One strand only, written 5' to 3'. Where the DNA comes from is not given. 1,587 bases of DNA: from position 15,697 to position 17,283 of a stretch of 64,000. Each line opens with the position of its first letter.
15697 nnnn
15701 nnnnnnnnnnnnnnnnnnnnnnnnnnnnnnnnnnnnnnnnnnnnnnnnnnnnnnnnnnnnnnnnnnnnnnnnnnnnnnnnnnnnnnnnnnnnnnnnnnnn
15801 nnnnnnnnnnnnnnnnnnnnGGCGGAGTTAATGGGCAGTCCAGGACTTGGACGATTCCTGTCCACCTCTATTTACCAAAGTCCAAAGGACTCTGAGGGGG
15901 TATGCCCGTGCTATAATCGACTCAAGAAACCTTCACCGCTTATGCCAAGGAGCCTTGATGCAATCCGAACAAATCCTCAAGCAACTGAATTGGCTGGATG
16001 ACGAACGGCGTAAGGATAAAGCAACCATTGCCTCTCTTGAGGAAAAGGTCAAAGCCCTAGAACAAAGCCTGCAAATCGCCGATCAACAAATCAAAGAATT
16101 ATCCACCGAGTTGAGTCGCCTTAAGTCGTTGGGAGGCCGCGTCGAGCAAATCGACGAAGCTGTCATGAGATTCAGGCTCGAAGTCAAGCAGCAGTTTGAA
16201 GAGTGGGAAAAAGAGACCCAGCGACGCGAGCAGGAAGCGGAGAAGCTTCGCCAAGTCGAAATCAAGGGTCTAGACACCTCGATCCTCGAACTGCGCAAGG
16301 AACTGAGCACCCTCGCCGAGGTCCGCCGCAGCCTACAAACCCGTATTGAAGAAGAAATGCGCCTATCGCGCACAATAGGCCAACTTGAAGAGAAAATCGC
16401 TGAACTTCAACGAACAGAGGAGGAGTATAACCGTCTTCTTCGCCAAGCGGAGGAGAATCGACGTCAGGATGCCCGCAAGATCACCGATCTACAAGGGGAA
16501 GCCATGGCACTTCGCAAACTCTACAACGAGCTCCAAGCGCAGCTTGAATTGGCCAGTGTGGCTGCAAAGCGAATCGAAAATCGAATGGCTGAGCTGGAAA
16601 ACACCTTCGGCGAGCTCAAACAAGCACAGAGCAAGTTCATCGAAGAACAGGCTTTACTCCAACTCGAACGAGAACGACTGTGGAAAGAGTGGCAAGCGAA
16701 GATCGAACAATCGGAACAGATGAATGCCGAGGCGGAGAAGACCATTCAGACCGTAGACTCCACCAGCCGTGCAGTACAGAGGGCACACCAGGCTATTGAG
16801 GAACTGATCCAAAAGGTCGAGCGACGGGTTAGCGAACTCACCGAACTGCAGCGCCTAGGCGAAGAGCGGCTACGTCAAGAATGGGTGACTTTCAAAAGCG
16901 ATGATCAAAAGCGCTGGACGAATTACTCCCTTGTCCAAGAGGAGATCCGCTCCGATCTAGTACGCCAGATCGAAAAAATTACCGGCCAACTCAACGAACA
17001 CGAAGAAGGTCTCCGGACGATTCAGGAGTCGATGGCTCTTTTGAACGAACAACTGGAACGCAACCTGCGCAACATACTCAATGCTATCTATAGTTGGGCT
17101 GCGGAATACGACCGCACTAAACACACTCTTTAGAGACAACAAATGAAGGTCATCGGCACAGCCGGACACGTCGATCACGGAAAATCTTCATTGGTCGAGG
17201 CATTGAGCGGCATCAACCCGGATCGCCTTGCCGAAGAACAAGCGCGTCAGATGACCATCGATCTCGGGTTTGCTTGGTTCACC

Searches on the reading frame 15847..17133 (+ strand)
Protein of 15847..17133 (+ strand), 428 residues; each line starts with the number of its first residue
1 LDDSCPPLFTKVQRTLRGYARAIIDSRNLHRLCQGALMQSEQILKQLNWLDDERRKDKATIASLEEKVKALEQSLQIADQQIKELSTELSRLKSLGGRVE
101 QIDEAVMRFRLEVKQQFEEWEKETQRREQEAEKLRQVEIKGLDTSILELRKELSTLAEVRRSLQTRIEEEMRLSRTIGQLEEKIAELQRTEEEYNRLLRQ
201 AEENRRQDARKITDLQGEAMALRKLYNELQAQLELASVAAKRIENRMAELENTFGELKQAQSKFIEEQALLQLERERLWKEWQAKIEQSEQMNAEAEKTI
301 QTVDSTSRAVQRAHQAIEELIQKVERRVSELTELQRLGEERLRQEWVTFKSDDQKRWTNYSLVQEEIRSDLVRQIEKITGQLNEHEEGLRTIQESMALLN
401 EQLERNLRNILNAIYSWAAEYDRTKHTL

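Call 3: search_protein_families(library=pfam, proteins=[window:15847-17133:+], max_evalue=1)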
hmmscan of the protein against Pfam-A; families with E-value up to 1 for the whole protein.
window:15847-17133:+ (428 aa): 10 families
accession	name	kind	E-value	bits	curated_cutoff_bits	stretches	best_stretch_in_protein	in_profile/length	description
PF20045.4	DUF6447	-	0.00038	20.6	27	1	60-83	21-44/75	Family of unknown function (DUF6447)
PF16526.10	CLZ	-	0.0028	18.5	26.7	1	42-103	7-69/71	C-terminal leucine zipper domain of cyclic nucleotide-gated channels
PF13166.12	AAA_13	-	0.0052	16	36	1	27-193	286-455/713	AAA domain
PF16454.10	PI3K_P85_iSH2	-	0.0058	16.7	31.5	1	169-245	82-158/161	Phosphatidylinositol 3-kinase regulatory subunit P85 inter-SH2 domain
PF17675.6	APG6_N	-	0.0095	16.8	45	1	177-283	11-119/132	Apg6 coiled-coil region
PF04513.17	Baculo_PEP_C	-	0.015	15.8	38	1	37-116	9-86/140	Baculovirus polyhedron envelope protein, PEP, C terminus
PF23991.1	DUF7310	-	0.03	15.3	40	1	52-107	16-71/83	Coiled-coil region of unknown function (DUF7310)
PF08614.16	ATG16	-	0.06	13.9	33.7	1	116-250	53-184/200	Autophagy protein 16 (ATG16)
PF05531.17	NPV_P10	-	0.25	12.3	29.8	0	60-106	12-58/75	Nucleopolyhedrovirus P10 protein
PF07889.17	DUF1664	-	0.5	10.9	34.6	0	40-94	61-115/124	Protein of unknown function (DUF1664)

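Call 4: search_protein_families(library=ncbifam, proteins=[window:15847-17133:+], max_evalue=1)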
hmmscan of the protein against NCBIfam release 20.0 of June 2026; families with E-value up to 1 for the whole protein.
window:15847-17133:+ (428 aa): 19 families
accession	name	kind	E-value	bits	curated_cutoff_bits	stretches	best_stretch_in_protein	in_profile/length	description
TIGR02168.1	SMC_prok_B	equivalog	9.3e-09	33.6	567.35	2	177-405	234-467/1181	chromosome segregation protein SMC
TIGR02169.1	SMC_prok_A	equivalog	1.1e-05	23.3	729.4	2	113-401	183-519/1165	chromosome segregation protein SMC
NF003034.1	PRK03918.1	equivalog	1.3e-05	23.4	700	2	108-405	186-491/878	DNA double-strand break repair ATPase Rad50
NF045487.1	ASRP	equivalog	0.00062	18.5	300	3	39-154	356-470/593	archaea-specific SMC-related protein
NF041034.1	Rad50_Sulf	equivalog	0.00068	17.6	1000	2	112-269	451-615/872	DNA double-strand break repair ATPase Rad50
TIGR04523.1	Mplasa_alph_rch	subfamily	0.00089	17.3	270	1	56-397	309-655/745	helix-rich protein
NF058533.1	antiphage_ProA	equivalog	0.003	15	1500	1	46-425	801-1180/1903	anti-phage protein ProA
NF009644.1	PRK13169.1-5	equivalog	0.0038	17.8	130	1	241-299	11-69/116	DNA replication initiation control protein YabA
NF045780.1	TrlF_fam_ATP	equivalog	0.01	14.5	350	1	40-268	475-706/944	TrlF family AAA-like ATPase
NF040788.1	S-lay_SlaB_Mtsph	equivalog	0.015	14.2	700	0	137-190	315-365/416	S-layer protein SlaB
NF047515.1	SpiroCoCo_C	equivalog_domain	0.016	14.4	125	1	56-203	87-232/313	SpiroCoCo family coiled-coil protein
NF047516.1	LA_3659_fam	equivalog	0.03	13.9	36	1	38-202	61-206/221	LA_3659 family protein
NF047514.1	SpiroCoCo_N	equivalog_domain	0.03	13.9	75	1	38-202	61-206/221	SpiroCoCo family coiled-coil protein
NF002572.0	PRK02224.1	equivalog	0.048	11.9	1087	2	142-391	218-444/888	DNA double-strand break repair ATPase Rad50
TIGR04211.1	SH3_and_anchor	equivalog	0.13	11.9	65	1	36-132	64-160/198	TIGR04211 family SH3 domain-containing protein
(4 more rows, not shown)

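Call 63: search_protein_families(library=pfam, proteins=[window:15958-17133:+], max_evalue=0.1)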
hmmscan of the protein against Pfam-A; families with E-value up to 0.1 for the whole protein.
window:15958-17133:+ (391 aa): 8 families
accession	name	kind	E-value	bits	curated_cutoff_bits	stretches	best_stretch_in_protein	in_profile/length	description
PF17675.6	APG6_N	-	0.0014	19.5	45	1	140-244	11-117/132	Apg6 coiled-coil region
PF20045.4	DUF6447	-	0.0017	18.6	27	0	23-46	21-44/75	Family of unknown function (DUF6447)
PF16526.10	CLZ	-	0.0019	19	26.7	1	5-66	7-69/71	C-terminal leucine zipper domain of cyclic nucleotide-gated channels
PF08614.16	ATG16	-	0.019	15.6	33.7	1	78-213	52-184/200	Autophagy protein 16 (ATG16)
PF23991.1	DUF7310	-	0.025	15.5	40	1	15-70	16-71/83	Coiled-coil region of unknown function (DUF7310)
PF04513.17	Baculo_PEP_C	-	0.029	14.9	38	0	11-79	20-86/140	Baculovirus polyhedron envelope protein, PEP, C terminus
PF12329.13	TMF_DNA_bd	-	0.031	14.7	35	1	12-58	23-69/74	TATA element modulatory factor 1 DNA binding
PF13166.12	AAA_13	-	0.031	13.4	36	1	5-157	301-456/713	AAA domain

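Call 68: search_protein_families(library=padloc, proteins=[window:15958-17133:+], max_evalue=0.01)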
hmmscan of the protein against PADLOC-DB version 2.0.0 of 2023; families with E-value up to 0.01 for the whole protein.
window:15958-17133:+ (391 aa): 11 families
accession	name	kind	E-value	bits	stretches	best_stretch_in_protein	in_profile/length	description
PDLC00581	JetC3|JetC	-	4.5e-06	22.8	1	2-349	842-1172/1473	DUF3584 domain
PDLC00551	JetC2|JetC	-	3.9e-05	19.7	1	33-388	215-569/1365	DUF3584 domain; MukB-like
PDLC00006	DruC1|DruC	-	9.4e-05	19.1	1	18-176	192-351/626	Unknown function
PDLC03868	LmuB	-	0.00019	17.9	1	102-370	516-784/1035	-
PDLC03865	LmuB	-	0.0003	17.1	1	107-368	257-495/1007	-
PDLC00519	JetC1|JetC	-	0.00067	16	1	102-285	625-809/1097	DUF3584 domain; MukB-like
PDLC00582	JetC3|JetC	-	0.0013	14.6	1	3-354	786-1138/1472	DUF3584 domain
PDLC00513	JetC1|JetC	-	0.0017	14.4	1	28-213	633-815/1140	DUF3584 domain; MukB-like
PDLC00580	JetC3|JetC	-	0.0023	14.2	0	4-167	287-452/1068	DUF3584 domain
PDLC00550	JetC2|JetC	-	0.0036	13.1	0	149-386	328-561/1355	DUF3584 domain; MukB-like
PDLC00512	JetC1|JetC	-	0.0056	12.7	0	28-229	626-825/1123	DUF3584 domain; MukB-like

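Call 70: find_related_loci(query=A5, collection=genome_contigs, flank=7000)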
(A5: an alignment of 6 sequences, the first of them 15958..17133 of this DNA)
Query A5 (391 aa) in genome_contigs; peptide patterns used: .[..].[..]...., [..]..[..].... (x = any residue, [..] = any of these).
600 stretches matched a pattern (row limit reached: there are more); 543 encode a relative of the query (tblastn E <= 1e-3); the best 80 are kept; 80 distinct loci.
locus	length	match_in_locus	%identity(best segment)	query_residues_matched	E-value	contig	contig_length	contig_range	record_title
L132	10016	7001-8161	74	1-387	0e+0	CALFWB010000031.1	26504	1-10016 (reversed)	MAG: uncultured Anaerolineales bacterium isolate H1_Bin_METABAT__117_1_1 genome assembly, contig: c_000000110327, whole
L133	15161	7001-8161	73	1-387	0e+0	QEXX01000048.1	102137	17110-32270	MAG: Anaerolineae bacterium isolate Nak19 k99_100228, whole genome shotgun sequence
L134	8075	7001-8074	73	1-358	1e-163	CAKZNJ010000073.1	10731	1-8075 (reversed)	MAG TPA_asm: uncultured Anaerolineae bacterium isolate SRR5214706_bin.9_CONCOCT_v1.1_MAG genome assembly, contig: ERZ174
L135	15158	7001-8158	48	1-386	6e-114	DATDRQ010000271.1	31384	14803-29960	MAG TPA_asm: Anaerolineales bacterium isolate SMAG_U7981 k141_1988389, whole genome shotgun sequence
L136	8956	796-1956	48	1-387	2e-113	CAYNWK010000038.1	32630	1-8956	MAG TPA_asm: uncultured Anaerolineaceae bacterium isolate SRP214966_co2_130 genome assembly, contig: NODE_1598_length_32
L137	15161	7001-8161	47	1-387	1e-113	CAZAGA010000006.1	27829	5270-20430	MAG TPA_asm: uncultured Anaerolineaceae bacterium isolate binchicken_co22_240 genome assembly, contig: NODE_1816_length_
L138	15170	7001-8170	45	1-390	5e-113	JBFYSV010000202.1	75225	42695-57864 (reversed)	MAG: Anaerolineae bacterium isolate PPR_0249 k121_5522828, whole genome shotgun sequence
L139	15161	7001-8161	49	1-387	4e-113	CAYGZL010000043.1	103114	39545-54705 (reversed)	MAG TPA_asm: uncultured Anaerolineaceae bacterium isolate ERP119294_co2_361 genome assembly, contig: k141_4850792, whole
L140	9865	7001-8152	48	1-384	1e-112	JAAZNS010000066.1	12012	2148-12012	MAG: Chloroflexota bacterium isolate AS27yjCOA_192 24313_AS27, whole genome shotgun sequence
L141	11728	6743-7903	49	1-387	1e-111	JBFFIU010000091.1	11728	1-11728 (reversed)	MAG: Anaerolineales bacterium isolate Mix_mud17.2022.03.13 k141_747404_length_11728_cov_22.6345, whole genome shotgun se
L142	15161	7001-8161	48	1-387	4e-111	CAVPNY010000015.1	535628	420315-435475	MAG: uncultured Chloroflexia bacterium isolate MFD00032.bin.3.204 genome assembly, contig: contig_50487, whole genome sh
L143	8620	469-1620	47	1-384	1e-110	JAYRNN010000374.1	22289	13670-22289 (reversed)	MAG: Anaerolineales bacterium isolate XM2_XAASGE4bin.2 k141_1538067, whole genome shotgun sequence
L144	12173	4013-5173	47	1-387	4e-110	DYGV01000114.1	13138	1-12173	MAG TPA_asm: Anaerolinea thermophila isolate BE2012_54_8 Afr_mines_BE2012_2117_length_13138_cov_3_139647, whole genome s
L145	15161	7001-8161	46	1-387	5e-110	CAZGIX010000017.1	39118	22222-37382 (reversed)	MAG TPA_asm: uncultured Anaerolineaceae bacterium isolate binchicken_co259_18 genome assembly, contig: NODE_364_length_3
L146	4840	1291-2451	48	1-387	4e-110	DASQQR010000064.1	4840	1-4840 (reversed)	MAG TPA_asm: Anaerolineales bacterium isolate SMAG_U10862 k141_139404, whole genome shotgun sequence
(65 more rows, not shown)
